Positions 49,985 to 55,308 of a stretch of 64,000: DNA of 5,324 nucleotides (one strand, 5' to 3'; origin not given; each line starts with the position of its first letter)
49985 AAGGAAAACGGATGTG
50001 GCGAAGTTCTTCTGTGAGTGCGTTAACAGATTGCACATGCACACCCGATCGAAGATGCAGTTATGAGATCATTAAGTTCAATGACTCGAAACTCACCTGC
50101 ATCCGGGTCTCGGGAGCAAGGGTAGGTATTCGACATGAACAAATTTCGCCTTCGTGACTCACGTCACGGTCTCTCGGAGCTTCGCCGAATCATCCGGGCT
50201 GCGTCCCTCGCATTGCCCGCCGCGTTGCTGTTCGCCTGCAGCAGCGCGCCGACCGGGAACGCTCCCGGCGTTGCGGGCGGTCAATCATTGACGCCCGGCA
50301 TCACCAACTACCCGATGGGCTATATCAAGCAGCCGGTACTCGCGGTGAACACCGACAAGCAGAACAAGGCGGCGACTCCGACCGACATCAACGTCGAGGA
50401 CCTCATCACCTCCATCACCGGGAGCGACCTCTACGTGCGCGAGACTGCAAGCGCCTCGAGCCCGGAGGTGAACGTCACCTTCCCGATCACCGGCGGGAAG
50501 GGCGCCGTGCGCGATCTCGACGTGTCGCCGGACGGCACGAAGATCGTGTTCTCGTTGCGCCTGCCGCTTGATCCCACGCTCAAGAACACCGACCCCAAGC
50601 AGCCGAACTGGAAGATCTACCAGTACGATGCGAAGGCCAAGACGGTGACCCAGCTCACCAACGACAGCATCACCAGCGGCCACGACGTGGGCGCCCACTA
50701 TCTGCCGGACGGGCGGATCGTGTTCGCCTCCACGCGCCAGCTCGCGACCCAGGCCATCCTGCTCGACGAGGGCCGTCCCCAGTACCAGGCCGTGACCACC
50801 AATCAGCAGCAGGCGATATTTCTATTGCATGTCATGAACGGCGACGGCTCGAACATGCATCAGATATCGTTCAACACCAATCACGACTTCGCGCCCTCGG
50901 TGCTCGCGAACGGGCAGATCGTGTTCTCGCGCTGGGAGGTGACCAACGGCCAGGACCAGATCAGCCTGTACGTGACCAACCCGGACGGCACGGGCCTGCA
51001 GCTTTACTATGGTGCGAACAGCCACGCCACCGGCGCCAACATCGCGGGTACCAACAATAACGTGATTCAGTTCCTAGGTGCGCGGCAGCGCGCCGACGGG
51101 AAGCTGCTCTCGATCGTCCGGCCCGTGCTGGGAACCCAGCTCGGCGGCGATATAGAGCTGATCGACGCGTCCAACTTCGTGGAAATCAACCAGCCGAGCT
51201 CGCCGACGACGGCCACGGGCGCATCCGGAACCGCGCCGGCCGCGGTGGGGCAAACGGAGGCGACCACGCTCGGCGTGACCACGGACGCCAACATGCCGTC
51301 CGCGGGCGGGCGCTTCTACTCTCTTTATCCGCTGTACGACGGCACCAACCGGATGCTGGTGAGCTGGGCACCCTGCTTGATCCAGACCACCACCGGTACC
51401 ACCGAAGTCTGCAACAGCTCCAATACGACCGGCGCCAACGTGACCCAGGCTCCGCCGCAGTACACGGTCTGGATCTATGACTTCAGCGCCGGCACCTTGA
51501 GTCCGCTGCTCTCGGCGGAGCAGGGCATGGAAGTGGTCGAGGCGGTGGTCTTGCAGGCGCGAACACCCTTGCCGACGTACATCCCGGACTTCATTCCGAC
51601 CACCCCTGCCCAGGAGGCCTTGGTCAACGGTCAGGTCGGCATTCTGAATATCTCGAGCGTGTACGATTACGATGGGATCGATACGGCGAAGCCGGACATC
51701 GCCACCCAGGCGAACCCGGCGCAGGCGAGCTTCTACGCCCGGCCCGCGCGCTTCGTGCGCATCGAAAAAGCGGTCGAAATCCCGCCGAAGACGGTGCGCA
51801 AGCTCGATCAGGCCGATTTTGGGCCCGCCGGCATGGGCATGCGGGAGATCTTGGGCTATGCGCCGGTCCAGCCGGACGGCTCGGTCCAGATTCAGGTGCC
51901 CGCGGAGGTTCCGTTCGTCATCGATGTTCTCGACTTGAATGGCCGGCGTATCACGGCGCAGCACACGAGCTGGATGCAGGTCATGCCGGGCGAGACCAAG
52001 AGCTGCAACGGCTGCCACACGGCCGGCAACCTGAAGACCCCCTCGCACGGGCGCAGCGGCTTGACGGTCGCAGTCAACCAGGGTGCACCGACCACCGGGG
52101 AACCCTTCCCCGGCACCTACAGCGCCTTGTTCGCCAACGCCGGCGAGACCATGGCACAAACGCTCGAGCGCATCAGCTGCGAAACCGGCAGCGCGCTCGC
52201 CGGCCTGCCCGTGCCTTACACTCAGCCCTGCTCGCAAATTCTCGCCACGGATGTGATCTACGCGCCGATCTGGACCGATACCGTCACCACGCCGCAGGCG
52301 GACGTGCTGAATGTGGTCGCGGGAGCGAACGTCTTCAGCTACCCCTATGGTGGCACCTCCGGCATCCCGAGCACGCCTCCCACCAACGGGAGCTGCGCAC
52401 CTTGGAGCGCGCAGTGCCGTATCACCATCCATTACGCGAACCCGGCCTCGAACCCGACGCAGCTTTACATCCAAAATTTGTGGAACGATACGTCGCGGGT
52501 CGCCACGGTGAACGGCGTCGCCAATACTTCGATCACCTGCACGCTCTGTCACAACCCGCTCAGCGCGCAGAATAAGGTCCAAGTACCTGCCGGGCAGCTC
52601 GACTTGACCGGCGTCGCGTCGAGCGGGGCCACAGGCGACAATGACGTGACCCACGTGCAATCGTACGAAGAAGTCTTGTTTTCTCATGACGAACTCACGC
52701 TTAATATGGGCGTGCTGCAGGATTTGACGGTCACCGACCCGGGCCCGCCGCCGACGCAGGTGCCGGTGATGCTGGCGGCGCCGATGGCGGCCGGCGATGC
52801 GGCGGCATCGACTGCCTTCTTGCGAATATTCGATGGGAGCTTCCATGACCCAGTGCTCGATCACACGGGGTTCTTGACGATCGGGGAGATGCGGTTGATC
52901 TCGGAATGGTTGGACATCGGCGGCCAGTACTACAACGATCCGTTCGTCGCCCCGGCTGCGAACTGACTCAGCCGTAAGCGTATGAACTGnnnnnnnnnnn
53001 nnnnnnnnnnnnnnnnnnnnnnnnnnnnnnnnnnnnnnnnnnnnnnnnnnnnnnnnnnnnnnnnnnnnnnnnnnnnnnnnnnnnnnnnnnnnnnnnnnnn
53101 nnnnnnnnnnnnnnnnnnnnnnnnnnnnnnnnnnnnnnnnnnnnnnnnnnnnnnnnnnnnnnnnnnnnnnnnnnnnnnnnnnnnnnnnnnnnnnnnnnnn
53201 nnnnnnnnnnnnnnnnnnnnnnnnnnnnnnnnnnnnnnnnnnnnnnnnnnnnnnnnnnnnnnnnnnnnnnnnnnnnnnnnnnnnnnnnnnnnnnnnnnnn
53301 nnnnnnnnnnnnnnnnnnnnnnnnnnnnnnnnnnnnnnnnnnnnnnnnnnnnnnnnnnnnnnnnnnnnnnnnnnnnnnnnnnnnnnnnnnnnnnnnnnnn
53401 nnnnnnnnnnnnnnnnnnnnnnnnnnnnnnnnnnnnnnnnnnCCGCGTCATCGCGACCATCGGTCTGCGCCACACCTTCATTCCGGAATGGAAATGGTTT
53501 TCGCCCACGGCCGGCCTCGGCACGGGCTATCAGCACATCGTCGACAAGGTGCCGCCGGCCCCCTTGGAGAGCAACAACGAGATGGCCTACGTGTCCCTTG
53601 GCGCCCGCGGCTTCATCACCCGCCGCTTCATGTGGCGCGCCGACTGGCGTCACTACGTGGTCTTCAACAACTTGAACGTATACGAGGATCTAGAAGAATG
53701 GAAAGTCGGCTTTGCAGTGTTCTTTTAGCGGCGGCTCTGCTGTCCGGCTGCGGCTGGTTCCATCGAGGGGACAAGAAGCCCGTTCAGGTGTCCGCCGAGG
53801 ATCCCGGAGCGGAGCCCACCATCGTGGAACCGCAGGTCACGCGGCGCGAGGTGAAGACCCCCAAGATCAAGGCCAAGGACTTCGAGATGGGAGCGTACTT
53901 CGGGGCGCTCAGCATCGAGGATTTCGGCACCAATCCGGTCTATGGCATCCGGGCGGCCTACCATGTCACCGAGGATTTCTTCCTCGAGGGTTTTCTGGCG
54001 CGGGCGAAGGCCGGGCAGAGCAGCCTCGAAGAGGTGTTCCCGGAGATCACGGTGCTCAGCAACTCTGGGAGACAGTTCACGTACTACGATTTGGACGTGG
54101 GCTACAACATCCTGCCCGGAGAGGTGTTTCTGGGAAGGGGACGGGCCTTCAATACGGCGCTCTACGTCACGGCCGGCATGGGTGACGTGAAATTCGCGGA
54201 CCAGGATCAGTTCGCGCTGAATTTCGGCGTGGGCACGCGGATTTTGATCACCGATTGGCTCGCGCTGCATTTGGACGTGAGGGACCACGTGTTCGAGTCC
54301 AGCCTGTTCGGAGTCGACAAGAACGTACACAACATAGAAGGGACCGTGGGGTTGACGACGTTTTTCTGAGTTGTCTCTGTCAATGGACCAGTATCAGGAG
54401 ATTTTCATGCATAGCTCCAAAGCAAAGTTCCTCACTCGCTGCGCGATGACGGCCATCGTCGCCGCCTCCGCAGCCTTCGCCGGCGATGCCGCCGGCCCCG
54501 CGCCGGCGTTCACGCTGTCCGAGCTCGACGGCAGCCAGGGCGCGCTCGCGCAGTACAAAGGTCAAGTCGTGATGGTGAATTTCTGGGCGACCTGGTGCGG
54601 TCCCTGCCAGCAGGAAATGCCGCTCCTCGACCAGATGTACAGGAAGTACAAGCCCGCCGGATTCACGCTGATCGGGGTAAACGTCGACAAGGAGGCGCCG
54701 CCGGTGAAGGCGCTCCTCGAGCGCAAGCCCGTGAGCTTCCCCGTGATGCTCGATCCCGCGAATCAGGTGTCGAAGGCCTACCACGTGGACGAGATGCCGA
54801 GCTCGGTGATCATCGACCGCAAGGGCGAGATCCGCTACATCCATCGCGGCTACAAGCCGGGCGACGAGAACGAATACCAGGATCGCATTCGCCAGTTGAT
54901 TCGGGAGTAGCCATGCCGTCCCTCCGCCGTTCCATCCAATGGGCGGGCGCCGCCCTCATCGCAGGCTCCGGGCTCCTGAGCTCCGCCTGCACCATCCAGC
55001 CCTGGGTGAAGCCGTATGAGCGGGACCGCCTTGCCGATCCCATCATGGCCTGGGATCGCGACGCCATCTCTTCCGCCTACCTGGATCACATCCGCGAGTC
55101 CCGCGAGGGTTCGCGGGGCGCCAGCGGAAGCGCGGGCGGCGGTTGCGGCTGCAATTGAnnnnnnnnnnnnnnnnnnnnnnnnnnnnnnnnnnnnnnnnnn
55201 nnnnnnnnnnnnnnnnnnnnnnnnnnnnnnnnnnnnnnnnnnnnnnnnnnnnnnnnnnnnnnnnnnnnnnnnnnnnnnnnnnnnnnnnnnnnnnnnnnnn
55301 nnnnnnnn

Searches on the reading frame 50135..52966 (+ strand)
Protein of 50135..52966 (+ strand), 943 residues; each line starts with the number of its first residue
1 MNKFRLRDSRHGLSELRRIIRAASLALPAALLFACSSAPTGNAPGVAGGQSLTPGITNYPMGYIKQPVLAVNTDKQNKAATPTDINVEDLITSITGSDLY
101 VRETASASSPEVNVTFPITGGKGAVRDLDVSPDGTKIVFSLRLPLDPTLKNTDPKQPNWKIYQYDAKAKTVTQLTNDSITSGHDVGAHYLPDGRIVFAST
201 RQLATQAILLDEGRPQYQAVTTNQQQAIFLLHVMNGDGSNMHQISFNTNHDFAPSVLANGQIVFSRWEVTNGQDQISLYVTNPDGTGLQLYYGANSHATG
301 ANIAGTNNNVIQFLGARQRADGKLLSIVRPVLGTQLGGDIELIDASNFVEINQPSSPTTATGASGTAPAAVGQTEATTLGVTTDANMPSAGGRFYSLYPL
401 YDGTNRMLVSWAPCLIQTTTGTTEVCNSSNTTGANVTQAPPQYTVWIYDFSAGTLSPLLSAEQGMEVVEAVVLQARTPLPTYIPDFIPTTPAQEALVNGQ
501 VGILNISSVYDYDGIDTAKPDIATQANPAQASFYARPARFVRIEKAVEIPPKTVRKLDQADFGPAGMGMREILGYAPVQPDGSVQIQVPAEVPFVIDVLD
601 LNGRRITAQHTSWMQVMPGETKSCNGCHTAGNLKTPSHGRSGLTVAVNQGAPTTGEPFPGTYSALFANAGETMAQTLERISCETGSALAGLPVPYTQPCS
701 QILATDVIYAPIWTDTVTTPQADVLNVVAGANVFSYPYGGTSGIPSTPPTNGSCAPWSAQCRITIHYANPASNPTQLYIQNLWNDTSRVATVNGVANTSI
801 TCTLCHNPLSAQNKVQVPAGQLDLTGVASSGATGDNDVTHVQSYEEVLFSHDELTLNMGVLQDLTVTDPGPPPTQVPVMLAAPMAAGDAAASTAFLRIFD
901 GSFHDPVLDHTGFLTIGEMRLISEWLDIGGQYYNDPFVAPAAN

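Call 70: search_protein_families(library=pfam, proteins=[window:50135-52966:+], max_evalue=0.001)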
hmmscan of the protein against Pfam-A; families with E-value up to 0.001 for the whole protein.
window:50135-52966:+ (943 aa): 2 families
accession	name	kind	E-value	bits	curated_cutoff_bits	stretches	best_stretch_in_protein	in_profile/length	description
PF18582.6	HZS_alpha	-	3.3e-18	66.4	26.6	1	559-628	29-97/98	Hydrazine synthase alpha subunit middle domain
PF07676.18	PD40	-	5.9e-06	26.5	20.9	0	181-202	8-30/38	WD40-like Beta Propeller Repeat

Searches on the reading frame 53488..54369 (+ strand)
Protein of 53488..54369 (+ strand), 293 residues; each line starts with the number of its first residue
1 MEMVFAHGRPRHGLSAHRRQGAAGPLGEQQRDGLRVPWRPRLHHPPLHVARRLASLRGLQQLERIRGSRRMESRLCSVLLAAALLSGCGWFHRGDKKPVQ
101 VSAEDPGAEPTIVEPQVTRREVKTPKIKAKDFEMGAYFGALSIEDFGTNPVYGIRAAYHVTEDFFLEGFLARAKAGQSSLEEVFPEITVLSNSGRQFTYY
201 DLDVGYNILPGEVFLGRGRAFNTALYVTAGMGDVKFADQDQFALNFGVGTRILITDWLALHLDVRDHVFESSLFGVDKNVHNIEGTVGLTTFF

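Call 70: search_protein_families(library=pfam, proteins=[window:53488-54369:+], max_evalue=0.001)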
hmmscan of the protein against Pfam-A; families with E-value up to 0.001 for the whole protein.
window:53488-54369:+ (293 aa): 1 family
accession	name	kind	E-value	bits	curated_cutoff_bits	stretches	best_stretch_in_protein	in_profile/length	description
PF13505.12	OMP_b-brl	-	1.9e-07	31.9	28.7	1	132-287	22-171/175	Outer membrane protein beta-barrel domain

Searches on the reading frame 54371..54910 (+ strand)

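Call 70: search_protein_families(library=pfam, proteins=[window:54371-54910:+], max_evalue=0.001)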
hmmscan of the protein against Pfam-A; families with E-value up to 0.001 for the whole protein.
window:54371-54910:+ (179 aa): 6 families
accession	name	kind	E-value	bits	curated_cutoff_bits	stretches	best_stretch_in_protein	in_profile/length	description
PF08534.16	Redoxin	-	3.5e-31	108.4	26.6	1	42-170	4-145/148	Redoxin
PF00578.27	AhpC-TSA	-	3.4e-29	101.7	26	1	43-157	4-124/124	AhpC/TSA family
PF13905.12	Thioredoxin_8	-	6.6e-17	62.1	27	1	64-154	1-94/94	Thioredoxin-like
PF00085.26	Thioredoxin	-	1.5e-10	41.4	23.5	1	64-109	18-62/103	Thioredoxin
PF13098.12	Thioredoxin_2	-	6.2e-09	36.6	27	1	63-166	4-99/104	Thioredoxin-like domain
PF00255.25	GSHPx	-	6.2e-06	26.2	27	1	47-103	4-59/108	Glutathione peroxidase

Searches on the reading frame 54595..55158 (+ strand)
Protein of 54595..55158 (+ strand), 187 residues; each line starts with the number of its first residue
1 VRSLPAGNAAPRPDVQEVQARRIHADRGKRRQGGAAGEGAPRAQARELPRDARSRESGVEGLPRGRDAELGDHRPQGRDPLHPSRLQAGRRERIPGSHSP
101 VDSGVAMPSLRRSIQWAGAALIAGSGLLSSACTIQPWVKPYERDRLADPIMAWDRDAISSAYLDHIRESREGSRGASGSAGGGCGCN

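Call 70: search_protein_families(library=pfam, proteins=[window:54595-55158:+], max_evalue=0.001)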
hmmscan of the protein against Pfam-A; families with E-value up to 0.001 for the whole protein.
window:54595-55158:+ (187 aa): 1 family
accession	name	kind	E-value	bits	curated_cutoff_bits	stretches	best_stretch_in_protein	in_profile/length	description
PF14086.11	DUF4266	-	2.2e-21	76.9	27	1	138-187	1-50/50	Domain of unknown function (DUF4266)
